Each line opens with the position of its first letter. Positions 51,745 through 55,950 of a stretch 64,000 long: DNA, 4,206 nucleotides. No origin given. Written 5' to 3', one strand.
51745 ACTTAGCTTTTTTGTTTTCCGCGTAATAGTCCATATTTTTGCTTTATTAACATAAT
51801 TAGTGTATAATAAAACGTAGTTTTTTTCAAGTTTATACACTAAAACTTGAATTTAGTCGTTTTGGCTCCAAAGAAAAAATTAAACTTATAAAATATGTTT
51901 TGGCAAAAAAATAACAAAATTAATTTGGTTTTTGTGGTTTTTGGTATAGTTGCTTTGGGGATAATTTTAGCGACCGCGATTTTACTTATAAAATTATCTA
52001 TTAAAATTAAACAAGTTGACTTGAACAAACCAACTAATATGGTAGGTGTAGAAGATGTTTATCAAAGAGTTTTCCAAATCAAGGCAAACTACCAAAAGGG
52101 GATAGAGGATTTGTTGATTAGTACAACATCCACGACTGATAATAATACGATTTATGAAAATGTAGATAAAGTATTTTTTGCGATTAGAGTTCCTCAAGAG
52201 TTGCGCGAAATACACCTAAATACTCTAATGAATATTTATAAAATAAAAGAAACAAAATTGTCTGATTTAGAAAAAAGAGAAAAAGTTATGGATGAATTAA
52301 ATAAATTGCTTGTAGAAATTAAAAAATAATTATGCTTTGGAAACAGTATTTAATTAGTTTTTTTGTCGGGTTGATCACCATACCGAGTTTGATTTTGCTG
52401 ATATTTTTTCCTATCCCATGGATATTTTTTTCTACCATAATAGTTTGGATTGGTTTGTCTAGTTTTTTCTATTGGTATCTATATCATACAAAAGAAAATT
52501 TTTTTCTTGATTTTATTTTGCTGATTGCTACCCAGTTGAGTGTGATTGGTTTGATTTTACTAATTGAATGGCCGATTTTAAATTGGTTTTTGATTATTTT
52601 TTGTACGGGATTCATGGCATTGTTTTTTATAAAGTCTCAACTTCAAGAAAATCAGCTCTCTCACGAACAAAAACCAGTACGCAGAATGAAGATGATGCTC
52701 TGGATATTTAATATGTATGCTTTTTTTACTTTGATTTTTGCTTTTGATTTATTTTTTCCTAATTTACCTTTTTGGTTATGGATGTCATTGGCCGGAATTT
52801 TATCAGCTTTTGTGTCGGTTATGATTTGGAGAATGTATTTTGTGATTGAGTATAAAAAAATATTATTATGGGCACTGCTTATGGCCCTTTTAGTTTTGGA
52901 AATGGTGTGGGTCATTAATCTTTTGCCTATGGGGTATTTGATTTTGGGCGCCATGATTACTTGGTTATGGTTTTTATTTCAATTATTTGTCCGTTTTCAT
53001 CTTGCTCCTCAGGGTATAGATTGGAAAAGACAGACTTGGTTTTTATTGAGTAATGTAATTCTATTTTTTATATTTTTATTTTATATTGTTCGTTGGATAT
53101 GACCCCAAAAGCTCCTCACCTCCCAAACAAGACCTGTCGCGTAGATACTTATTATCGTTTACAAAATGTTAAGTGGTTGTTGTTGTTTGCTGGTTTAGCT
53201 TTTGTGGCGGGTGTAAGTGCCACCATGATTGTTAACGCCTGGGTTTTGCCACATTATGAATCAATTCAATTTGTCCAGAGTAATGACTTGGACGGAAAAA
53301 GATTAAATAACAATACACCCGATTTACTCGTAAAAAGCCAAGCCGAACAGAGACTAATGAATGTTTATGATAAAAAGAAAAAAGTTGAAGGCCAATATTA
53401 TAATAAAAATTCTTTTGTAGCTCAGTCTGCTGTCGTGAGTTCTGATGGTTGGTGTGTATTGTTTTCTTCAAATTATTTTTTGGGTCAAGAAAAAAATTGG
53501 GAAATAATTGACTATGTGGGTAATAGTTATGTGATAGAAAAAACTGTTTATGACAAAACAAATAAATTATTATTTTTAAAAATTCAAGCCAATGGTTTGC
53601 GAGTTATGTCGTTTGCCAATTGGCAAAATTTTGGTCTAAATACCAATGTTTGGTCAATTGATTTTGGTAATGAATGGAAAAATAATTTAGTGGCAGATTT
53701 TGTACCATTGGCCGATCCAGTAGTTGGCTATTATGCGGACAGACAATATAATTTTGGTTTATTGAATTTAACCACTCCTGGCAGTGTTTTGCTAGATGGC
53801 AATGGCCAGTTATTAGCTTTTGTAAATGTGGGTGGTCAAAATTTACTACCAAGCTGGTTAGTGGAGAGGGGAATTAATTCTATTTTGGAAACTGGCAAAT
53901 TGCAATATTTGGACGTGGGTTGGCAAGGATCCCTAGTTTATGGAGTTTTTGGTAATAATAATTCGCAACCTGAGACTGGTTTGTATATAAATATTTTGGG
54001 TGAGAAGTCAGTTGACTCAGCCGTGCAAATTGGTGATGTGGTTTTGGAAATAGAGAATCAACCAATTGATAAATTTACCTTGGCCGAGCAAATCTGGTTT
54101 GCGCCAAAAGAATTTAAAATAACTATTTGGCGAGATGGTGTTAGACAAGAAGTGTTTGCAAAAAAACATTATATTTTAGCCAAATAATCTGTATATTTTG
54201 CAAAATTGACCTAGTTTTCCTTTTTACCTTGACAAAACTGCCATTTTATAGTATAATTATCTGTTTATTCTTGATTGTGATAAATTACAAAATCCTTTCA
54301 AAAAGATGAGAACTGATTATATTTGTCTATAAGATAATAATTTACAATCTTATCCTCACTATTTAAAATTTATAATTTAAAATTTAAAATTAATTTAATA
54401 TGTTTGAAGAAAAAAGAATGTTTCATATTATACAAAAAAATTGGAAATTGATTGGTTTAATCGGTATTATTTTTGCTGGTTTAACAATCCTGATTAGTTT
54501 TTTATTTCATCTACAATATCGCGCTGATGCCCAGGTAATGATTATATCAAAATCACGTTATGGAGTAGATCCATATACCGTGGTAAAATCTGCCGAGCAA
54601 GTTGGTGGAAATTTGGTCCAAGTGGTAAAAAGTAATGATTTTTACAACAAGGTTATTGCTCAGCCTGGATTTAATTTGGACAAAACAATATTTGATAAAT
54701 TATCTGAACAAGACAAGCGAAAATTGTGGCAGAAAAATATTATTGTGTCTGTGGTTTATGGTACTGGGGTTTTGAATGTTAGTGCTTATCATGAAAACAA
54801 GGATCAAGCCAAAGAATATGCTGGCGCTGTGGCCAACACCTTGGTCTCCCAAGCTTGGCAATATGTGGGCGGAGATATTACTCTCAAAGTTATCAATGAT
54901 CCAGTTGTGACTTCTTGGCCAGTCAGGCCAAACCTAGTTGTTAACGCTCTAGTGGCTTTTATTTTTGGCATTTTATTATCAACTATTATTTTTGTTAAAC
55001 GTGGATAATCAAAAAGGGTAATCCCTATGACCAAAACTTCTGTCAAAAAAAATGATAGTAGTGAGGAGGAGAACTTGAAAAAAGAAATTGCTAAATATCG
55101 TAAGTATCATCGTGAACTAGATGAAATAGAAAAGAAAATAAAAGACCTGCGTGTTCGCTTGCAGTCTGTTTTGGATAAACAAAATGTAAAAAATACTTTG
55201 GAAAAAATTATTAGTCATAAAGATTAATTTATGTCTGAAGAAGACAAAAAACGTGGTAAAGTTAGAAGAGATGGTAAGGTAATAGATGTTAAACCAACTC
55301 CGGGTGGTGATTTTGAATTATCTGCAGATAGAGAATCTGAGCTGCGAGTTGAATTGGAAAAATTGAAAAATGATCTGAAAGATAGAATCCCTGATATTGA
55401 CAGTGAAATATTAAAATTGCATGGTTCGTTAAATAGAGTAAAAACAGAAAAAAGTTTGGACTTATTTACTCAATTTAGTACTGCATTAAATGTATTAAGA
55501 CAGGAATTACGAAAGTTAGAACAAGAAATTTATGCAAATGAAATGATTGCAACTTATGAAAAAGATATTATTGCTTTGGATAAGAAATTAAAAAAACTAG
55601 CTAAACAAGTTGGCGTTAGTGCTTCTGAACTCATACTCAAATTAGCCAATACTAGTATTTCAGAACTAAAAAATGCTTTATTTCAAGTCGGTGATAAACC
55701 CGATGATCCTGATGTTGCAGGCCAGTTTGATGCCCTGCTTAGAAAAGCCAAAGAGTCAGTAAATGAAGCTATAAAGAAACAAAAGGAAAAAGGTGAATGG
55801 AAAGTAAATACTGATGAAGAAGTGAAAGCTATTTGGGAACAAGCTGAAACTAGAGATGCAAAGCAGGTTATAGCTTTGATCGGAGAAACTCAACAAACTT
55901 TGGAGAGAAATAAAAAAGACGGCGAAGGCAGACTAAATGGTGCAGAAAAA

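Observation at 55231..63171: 2646-aa protein fusing a PPP Ser/Thr-phosphatase-type domain to a triplicated MORN-like module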

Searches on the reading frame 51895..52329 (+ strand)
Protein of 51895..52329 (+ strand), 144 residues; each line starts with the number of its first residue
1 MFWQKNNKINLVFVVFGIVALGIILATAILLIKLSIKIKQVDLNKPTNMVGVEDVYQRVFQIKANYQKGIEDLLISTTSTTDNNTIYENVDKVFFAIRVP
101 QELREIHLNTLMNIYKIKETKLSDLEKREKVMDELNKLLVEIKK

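Call 9: search_protein_families(library=pfam, proteins=[window:51895-52329:+], max_evalue=0.01)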
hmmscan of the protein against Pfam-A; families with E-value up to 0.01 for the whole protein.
window:51895-52329:+ (144 aa): 0 families

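Call 37: search_protein_families(library=ncbifam, proteins=[window:51895-52329:+], max_evalue=0.01)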
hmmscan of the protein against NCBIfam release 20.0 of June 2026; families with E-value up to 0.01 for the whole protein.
window:51895-52329:+ (144 aa): 0 families

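Call 81: search_protein_families(library=pfam, proteins=[window:51895-52326:+], max_evalue=1)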
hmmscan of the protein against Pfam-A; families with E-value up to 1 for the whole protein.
window:51895-52326:+ (144 aa): 1 family
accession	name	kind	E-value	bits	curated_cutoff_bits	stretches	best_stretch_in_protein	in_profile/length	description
PF06305.16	LapA_dom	-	0.076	13.4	28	1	2-40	12-51/64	Lipopolysaccharide assembly protein A domain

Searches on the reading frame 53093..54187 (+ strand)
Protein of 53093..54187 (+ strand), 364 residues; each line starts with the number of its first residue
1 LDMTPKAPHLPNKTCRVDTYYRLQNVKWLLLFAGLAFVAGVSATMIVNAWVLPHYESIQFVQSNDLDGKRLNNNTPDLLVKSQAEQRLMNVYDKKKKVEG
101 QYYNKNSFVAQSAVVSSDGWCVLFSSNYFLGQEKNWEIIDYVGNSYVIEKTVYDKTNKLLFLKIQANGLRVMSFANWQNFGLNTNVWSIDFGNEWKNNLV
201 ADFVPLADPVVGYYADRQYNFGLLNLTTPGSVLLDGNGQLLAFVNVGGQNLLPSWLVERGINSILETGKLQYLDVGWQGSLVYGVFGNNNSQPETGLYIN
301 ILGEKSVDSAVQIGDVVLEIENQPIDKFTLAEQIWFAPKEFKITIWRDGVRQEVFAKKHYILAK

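Call 9: search_protein_families(library=pfam, proteins=[window:53093-54187:+], max_evalue=0.01)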
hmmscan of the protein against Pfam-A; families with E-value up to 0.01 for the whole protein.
window:53093-54187:+ (364 aa): 0 families

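Call 37: search_protein_families(library=ncbifam, proteins=[window:53093-54187:+], max_evalue=0.01)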
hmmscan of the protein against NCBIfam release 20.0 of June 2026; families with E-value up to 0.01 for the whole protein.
window:53093-54187:+ (364 aa): 0 families

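Call 80: search_solved_structures(query=window:53093-54184:+, max_evalue=1)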
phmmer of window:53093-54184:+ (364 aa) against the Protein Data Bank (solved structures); distinct sequences matched with E-value up to 1: 0.

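Call 81: search_protein_families(library=pfam, proteins=[window:53093-54184:+], max_evalue=1)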
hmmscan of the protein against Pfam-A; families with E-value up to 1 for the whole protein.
window:53093-54184:+ (364 aa): 2 families
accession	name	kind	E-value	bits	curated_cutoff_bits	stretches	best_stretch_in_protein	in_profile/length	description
PF00595.29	PDZ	-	0.09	13.6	23.2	1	294-333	24-65/81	PDZ domain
PF17194.10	AbiEi_3_N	-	0.15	12.5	26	1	246-304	13-68/93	Transcriptional regulator, AbiEi antitoxin N-terminal domain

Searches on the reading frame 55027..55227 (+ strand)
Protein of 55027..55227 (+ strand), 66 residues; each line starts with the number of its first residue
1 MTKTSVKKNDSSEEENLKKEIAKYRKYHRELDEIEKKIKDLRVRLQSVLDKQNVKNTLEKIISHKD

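Call 37: search_protein_families(library=ncbifam, proteins=[window:55027-55227:+], max_evalue=0.01)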
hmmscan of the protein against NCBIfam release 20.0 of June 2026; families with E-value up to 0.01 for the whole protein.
window:55027-55227:+ (66 aa): 1 family
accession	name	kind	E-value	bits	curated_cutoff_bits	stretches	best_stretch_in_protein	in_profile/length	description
NF052612.1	sll0565_fam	equivalog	0.0099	16.3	50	0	8-55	32-82/106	sll0565 family protein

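Call 81: search_protein_families(library=pfam, proteins=[window:55027-55224:+], max_evalue=1)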
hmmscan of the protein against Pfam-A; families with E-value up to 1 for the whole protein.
window:55027-55224:+ (66 aa): 12 families
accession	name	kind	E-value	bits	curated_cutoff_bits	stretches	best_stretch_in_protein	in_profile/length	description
PF23153.1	Aip3p_Bud6_N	-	0.0078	16.9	27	1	5-62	30-87/109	Aip3p/Bud6 N-terminal domain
PF05884.17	ZYG-11_interact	-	0.021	14.7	25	1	4-49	17-63/295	Interactor of ZYG-11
PF17561.7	TssO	-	0.045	14.4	29.2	1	12-61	45-94/148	Type VI secretion system, TssO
PF14584.11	DUF4446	-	0.051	14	27.4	1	7-54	37-84/150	Protein of unknown function (DUF4446)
PF01099.22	Uteroglobin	-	0.1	13.5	24.8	1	11-64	36-87/90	Uteroglobin family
PF20570.3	DUF6779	-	0.12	13.5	28.1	1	11-52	56-94/108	Domain of unknown function (DUF6779)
PF24367.1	DUF7523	-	0.12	13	27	1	24-54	47-77/158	Family of unknown function (DUF7523)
PF04420.19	CHD5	-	0.18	12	29.3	1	20-56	63-97/159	CHD5-like protein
PF04799.18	Fzo_mitofusin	-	0.25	11.3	27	1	10-48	110-148/161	fzo-like conserved region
PF00484.24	Pro_CA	-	0.48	11.1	25.7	1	4-64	70-130/156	Carbonic anhydrase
PF05266.19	DUF724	-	0.66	10.3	38.4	1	4-55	105-155/188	Protein of unknown function (DUF724)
PF06034.16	DUF919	-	0.77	10.1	21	1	21-43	30-52/62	Nucleopolyhedrovirus protein of unknown function (DUF919)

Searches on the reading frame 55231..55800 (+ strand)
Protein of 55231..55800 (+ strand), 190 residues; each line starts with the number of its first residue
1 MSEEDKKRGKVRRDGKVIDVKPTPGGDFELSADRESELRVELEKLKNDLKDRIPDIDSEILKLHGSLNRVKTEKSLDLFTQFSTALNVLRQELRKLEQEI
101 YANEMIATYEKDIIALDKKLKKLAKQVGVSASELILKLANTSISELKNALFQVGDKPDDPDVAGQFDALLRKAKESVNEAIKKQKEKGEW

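Call 81: search_protein_families(library=pfam, proteins=[window:55231-55800:+], max_evalue=1)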
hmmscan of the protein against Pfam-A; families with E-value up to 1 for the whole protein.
window:55231-55800:+ (190 aa): 12 families
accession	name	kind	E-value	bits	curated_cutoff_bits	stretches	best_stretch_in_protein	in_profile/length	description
PF14523.12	Syntaxin_2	-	0.0013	19.1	26.5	1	140-182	13-55/134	Syntaxin-like protein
PF06428.16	Sec2p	-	0.0049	17.3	28.5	1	87-158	17-88/92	GDP/GTP exchange factor Sec2p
PF01402.27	RHH_1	-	0.011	16.1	20.5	0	116-135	10-29/39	Ribbon-helix-helix protein, copG family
PF23041.1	DUF7036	-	0.061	14.4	27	0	85-149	7-69/93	Domain of unknown function (DUF7036)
PF05121.17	GvpK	-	0.14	12.7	25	1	90-139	30-79/85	Gas vesicle protein K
PF06487.18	SAP18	-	0.15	12.8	27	1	71-155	33-118/124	Sin3 associated polypeptide p18 (SAP18)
PF16326.10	ABC_tran_CTD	-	0.19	12.4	32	1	48-98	12-62/69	ABC transporter C-terminal domain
PF04513.17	Baculo_PEP_C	-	0.24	11.9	38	0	41-143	35-131/140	Baculovirus polyhedron envelope protein, PEP, C terminus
PF04201.20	TPD52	-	0.25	12.1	25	1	88-121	8-42/108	Tumour protein D52 family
PF16740.10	SKA2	-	0.42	10.9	30.1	0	78-127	7-54/110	Spindle and kinetochore-associated protein 2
PF07798.16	CCDC90-like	-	0.49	10.7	33.5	1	27-61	73-108/175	Coiled-coil domain-containing protein 90-like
PF22743.2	PspAA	-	0.81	10.4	27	0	69-153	4-87/92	PspA-Associated protein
